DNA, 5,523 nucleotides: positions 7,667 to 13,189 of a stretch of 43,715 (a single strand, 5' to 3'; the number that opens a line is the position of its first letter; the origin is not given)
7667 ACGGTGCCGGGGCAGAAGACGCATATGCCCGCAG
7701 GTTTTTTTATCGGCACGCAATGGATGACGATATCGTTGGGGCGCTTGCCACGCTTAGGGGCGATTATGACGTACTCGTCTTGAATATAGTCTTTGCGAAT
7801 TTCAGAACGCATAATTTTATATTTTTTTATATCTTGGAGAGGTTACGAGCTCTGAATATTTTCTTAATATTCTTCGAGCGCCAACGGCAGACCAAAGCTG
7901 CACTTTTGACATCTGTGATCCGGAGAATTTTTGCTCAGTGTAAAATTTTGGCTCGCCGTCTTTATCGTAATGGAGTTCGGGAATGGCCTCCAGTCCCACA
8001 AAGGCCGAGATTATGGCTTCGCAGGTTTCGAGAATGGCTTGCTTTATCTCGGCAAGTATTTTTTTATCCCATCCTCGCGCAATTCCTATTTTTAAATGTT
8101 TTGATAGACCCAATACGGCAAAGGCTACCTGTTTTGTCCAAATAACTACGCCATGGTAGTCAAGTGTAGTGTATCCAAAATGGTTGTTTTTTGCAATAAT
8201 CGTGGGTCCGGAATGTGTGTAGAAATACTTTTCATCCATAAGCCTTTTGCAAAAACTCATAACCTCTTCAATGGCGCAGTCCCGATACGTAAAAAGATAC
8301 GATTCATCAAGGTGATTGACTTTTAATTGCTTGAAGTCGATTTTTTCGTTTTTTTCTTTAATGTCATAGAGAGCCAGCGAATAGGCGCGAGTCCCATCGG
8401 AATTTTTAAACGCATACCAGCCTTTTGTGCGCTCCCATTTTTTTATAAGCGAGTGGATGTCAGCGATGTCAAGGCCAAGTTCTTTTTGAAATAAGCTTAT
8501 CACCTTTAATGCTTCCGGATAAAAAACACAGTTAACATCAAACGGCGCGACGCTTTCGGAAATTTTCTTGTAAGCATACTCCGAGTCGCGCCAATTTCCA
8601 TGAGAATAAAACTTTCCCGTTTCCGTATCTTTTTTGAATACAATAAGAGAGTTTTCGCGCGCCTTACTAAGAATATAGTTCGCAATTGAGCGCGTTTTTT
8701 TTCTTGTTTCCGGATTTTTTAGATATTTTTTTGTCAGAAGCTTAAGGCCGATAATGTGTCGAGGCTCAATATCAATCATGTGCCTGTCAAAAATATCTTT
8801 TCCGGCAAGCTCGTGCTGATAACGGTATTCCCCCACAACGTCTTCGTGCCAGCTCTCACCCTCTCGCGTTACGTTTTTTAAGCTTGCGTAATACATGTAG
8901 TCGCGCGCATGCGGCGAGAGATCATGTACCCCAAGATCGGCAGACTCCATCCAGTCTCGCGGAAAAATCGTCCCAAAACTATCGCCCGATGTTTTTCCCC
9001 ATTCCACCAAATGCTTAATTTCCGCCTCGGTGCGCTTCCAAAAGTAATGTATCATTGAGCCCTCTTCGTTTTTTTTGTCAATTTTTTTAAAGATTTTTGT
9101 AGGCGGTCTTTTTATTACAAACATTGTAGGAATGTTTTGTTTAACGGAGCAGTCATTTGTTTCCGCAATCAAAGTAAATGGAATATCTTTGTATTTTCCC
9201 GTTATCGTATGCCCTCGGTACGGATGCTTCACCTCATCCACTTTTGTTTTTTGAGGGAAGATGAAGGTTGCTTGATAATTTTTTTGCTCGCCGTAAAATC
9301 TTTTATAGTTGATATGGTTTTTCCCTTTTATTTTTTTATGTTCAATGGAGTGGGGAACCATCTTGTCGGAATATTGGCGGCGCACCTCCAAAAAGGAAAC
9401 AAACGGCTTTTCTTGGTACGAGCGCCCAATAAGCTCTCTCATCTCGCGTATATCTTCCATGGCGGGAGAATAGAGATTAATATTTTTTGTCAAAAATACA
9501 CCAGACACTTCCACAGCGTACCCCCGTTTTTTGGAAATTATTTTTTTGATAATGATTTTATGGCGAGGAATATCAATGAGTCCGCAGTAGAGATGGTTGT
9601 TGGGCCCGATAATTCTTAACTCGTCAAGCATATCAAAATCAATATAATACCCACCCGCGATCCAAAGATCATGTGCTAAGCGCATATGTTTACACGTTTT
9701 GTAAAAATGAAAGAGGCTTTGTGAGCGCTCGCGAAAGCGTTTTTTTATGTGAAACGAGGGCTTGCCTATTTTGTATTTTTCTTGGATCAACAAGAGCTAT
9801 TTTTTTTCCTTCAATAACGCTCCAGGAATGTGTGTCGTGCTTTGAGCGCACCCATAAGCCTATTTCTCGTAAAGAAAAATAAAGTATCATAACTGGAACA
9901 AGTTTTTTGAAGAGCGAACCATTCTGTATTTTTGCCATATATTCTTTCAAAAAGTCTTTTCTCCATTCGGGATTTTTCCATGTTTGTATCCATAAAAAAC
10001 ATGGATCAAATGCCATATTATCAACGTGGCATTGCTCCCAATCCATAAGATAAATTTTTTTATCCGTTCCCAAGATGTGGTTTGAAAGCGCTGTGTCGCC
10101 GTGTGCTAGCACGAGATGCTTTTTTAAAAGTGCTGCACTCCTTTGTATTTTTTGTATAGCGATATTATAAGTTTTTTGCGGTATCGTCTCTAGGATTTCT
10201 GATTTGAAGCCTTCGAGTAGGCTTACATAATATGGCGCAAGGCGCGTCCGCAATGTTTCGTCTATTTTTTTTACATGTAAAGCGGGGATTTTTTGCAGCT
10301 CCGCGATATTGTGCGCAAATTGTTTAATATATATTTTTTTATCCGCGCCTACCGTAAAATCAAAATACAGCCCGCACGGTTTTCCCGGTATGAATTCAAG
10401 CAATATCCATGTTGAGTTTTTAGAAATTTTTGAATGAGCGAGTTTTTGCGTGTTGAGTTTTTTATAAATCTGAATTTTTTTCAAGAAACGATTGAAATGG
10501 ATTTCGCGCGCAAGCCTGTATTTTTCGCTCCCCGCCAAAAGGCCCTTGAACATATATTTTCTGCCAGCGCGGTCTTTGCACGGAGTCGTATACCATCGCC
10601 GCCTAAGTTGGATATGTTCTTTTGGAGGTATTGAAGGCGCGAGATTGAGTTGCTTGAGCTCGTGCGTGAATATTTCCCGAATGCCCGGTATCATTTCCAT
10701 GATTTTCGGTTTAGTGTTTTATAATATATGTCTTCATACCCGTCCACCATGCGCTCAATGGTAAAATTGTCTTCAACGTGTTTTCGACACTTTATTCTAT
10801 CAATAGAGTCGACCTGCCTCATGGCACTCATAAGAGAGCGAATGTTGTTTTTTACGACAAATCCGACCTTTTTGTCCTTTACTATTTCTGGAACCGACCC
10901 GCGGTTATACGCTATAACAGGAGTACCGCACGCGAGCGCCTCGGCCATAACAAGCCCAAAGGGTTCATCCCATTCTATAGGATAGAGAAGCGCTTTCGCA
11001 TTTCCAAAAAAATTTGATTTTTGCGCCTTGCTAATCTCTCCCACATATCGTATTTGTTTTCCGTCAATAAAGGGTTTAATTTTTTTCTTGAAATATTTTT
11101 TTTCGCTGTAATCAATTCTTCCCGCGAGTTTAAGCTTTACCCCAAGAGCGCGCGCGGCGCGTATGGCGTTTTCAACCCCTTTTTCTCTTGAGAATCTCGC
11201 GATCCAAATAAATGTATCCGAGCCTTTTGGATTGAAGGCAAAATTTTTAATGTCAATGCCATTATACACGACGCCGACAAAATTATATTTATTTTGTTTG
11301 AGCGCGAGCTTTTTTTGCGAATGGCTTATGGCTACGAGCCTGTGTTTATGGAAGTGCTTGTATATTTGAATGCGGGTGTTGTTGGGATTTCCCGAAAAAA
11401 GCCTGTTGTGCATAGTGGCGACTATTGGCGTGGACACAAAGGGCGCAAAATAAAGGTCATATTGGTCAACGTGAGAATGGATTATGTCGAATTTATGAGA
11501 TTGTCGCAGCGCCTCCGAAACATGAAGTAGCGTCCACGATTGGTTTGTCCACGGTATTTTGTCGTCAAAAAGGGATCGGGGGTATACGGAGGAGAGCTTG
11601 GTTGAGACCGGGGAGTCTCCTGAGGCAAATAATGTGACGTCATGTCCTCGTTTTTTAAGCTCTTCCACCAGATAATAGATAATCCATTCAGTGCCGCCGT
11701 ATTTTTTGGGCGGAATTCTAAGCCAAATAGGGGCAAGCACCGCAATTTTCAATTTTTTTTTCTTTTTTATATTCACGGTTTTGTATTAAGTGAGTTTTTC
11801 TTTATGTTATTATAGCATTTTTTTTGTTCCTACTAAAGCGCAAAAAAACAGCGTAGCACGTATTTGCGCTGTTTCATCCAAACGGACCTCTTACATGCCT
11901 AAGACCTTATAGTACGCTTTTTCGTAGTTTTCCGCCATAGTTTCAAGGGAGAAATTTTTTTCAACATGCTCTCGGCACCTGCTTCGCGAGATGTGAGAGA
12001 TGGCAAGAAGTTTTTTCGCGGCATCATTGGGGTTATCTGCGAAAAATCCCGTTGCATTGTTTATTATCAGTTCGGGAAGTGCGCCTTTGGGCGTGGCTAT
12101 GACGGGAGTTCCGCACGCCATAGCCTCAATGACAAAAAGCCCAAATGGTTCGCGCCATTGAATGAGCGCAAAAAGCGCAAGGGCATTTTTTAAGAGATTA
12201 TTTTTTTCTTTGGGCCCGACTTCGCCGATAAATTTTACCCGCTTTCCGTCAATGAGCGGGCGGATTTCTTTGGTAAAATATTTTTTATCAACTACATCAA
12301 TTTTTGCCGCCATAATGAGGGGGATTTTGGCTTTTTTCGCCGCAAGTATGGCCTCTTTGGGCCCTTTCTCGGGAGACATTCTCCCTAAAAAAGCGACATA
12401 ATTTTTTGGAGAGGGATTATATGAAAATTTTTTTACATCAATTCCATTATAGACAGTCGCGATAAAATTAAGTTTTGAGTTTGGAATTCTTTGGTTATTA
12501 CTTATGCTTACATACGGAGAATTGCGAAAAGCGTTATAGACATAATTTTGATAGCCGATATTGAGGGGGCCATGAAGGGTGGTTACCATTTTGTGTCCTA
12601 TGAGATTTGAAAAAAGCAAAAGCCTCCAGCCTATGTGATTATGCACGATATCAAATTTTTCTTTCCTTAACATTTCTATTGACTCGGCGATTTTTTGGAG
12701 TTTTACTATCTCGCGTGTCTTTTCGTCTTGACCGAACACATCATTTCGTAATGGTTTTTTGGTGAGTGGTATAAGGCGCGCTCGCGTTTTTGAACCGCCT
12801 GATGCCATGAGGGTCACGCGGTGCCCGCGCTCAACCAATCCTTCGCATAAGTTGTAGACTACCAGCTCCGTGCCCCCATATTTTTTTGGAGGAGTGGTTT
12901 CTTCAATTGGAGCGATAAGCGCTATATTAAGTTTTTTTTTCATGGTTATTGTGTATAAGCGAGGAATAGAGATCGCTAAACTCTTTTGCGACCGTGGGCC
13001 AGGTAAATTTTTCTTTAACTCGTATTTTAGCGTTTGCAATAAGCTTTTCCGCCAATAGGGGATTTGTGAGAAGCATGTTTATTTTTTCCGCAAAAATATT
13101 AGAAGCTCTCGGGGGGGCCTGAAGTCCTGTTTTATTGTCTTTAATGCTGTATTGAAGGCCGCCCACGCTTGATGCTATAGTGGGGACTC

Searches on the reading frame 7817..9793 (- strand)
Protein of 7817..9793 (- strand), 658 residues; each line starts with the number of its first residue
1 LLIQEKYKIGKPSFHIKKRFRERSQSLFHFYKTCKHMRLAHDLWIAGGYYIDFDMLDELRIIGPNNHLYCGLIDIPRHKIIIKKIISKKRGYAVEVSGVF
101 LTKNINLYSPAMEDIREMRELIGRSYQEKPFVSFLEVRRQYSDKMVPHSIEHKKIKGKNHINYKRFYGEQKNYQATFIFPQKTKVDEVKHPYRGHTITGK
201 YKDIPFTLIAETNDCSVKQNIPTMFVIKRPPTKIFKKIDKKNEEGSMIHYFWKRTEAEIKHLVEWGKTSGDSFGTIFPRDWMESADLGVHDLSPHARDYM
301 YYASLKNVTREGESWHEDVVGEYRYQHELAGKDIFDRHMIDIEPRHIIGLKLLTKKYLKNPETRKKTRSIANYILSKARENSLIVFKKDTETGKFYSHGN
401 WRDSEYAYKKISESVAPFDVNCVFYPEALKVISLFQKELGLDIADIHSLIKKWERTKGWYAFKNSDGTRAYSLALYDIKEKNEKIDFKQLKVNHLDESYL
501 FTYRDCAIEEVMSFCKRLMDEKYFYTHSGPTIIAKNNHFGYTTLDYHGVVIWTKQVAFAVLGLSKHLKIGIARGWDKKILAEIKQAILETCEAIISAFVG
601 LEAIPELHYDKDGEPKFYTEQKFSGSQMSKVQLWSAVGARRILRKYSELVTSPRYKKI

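Call 7: search_protein_families(library=pfam, proteins=[window:7817-9793:-], max_evalue=0.001)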
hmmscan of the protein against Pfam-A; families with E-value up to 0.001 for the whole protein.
window:7817-9793:- (658 aa): 0 families

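Call 77: search_protein_families(library=pfam, proteins=[window:7817-9793:-], max_evalue=0.1)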
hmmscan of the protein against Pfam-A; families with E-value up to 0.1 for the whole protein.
window:7817-9793:- (658 aa): 1 family
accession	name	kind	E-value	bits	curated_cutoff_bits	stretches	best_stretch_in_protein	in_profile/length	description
PF03187.20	Corona_I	-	0.047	13.9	27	1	472-571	48-147/193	Corona nucleocapsid I protein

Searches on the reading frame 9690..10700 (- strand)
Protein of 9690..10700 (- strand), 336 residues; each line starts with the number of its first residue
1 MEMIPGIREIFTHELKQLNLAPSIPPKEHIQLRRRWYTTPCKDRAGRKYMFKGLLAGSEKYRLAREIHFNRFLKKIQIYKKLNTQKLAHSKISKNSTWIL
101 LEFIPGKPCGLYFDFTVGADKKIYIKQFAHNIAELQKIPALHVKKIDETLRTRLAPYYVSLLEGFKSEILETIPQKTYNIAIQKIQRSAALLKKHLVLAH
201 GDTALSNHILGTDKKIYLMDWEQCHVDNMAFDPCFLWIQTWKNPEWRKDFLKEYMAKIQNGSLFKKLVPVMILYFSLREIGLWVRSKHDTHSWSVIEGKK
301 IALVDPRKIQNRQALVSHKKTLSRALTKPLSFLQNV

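Call 7: search_protein_families(library=pfam, proteins=[window:9690-10700:-], max_evalue=0.001)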
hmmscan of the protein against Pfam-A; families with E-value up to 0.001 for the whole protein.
window:9690-10700:- (336 aa): 2 families
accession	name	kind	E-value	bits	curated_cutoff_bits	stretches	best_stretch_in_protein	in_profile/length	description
PF01636.29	APH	-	7.7e-09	36.1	23.2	1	62-254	36-229/239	Phosphotransferase enzyme family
PF01633.27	Choline_kinase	-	7.1e-07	29.3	29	1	126-234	86-201/300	Choline/ethanolamine kinase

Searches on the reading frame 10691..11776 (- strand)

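Call 7: search_protein_families(library=pfam, proteins=[window:10691-11776:-], max_evalue=0.001)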
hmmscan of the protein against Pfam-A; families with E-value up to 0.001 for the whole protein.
window:10691-11776:- (361 aa): 4 families
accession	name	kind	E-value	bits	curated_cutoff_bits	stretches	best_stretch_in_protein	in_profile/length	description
PF00534.26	Glycos_transf_1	-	4.9e-28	98.2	26.4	1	181-322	10-155/172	Glycosyl transferases group 1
PF13692.12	Glyco_trans_1_4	-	2e-18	67.5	27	1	188-321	3-138/142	Glycosyl transferases group 1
PF13439.12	Glyco_transf_4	-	1.1e-17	65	28.5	1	26-177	1-169/170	Glycosyltransferase Family 4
PF13579.12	Glyco_trans_4_4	-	7e-07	30.2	29.7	1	27-130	1-109/158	Glycosyl transferase 4-like domain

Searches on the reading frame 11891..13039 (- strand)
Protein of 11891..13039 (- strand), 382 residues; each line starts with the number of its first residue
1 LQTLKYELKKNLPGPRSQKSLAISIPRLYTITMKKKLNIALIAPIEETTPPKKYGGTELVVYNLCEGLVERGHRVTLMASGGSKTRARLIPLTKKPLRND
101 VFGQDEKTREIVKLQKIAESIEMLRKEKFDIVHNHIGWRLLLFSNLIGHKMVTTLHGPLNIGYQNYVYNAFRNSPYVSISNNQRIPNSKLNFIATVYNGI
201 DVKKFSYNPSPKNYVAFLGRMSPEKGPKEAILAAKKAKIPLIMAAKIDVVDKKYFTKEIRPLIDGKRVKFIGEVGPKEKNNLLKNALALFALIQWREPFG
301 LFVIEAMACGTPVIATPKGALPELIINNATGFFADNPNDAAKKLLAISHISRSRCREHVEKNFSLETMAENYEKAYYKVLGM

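Call 7: search_protein_families(library=pfam, proteins=[window:11891-13039:-], max_evalue=0.001)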
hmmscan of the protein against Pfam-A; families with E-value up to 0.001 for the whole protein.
window:11891-13039:- (382 aa): 7 families
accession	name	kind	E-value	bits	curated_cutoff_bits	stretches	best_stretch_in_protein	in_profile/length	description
PF00534.26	Glycos_transf_1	-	8e-28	97.6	26.4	1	208-347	11-155/172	Glycosyl transferases group 1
PF13692.12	Glyco_trans_1_4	-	1.9e-17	64.3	27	1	213-346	2-138/142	Glycosyl transferases group 1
PF13439.12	Glyco_transf_4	-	3.6e-14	53.6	28.5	1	54-166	1-109/170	Glycosyltransferase Family 4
PF13579.12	Glyco_trans_4_4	-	1.6e-06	29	29.7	1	55-157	1-103/158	Glycosyl transferase 4-like domain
PF20706.3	GT4-conflict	-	0.00022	20.8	26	0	293-324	288-319/385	Family 4 Glycosyltransferase in conflict systems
PF13524.12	Glyco_trans_1_2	-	0.00023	21.6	25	1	267-370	28-140/144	Glycosyl transferase-like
PF13477.12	Glyco_trans_4_2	-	0.00089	19.9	23.4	0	58-157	10-108/139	Glycosyl transferase 4-like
